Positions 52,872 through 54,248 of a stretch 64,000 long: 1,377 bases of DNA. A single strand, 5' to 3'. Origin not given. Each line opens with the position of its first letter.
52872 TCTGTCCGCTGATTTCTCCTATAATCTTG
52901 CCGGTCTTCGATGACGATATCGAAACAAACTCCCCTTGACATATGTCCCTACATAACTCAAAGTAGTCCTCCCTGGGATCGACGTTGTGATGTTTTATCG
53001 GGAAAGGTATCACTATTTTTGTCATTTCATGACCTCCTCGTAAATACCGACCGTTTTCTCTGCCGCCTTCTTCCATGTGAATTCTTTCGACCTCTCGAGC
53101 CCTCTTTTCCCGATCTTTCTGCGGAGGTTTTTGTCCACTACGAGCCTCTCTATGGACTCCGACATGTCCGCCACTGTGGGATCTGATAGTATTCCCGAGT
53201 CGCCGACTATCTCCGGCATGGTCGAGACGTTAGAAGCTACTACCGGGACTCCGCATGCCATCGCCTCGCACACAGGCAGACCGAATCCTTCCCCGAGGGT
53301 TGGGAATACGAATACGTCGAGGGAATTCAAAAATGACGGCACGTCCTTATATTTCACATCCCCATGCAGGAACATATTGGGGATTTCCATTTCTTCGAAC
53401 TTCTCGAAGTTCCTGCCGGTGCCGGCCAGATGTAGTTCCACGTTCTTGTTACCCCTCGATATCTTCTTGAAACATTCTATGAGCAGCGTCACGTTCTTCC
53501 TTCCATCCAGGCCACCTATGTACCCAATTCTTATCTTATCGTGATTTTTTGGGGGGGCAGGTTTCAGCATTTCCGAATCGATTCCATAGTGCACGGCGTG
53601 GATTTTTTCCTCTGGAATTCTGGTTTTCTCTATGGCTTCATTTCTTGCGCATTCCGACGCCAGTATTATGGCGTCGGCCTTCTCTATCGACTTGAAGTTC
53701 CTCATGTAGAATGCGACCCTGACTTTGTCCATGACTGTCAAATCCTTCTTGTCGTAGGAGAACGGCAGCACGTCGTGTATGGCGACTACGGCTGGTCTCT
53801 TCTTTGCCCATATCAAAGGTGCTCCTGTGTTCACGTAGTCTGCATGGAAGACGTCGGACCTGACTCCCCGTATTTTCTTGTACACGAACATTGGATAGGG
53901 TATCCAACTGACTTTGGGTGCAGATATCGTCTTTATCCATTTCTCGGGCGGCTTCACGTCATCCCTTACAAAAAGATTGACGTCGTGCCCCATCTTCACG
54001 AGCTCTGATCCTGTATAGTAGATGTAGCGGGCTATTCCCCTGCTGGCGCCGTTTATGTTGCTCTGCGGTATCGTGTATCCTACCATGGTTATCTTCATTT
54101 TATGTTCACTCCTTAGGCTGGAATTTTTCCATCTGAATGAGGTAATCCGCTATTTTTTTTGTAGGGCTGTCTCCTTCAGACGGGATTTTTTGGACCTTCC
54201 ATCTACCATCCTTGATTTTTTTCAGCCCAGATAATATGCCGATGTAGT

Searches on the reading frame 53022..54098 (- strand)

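Call 9: search_protein_families(library=pfam, proteins=[window:53022-54098:-], max_evalue=0.00001)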
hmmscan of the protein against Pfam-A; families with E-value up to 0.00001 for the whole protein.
window:53022-54098:- (358 aa): 6 families
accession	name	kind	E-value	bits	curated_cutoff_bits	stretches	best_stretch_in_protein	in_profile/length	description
PF00534.26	Glycos_transf_1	-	5.2e-32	111.2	26.4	1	178-334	5-170/172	Glycosyl transferases group 1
PF13692.12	Glyco_trans_1_4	-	7.7e-30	104.5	27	1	190-320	3-140/142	Glycosyl transferases group 1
PF13439.12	Glyco_transf_4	-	9.9e-17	61.9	28.5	1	21-176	3-169/170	Glycosyltransferase Family 4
PF13524.12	Glyco_trans_1_2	-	9.8e-11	42.2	25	1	210-348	6-141/144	Glycosyl transferase-like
PF13579.12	Glyco_trans_4_4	-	1.4e-10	42.2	29.7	1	21-172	2-158/158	Glycosyl transferase 4-like domain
PF20706.3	GT4-conflict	-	4.9e-09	36.1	26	1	159-326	167-339/385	Family 4 Glycosyltransferase in conflict systems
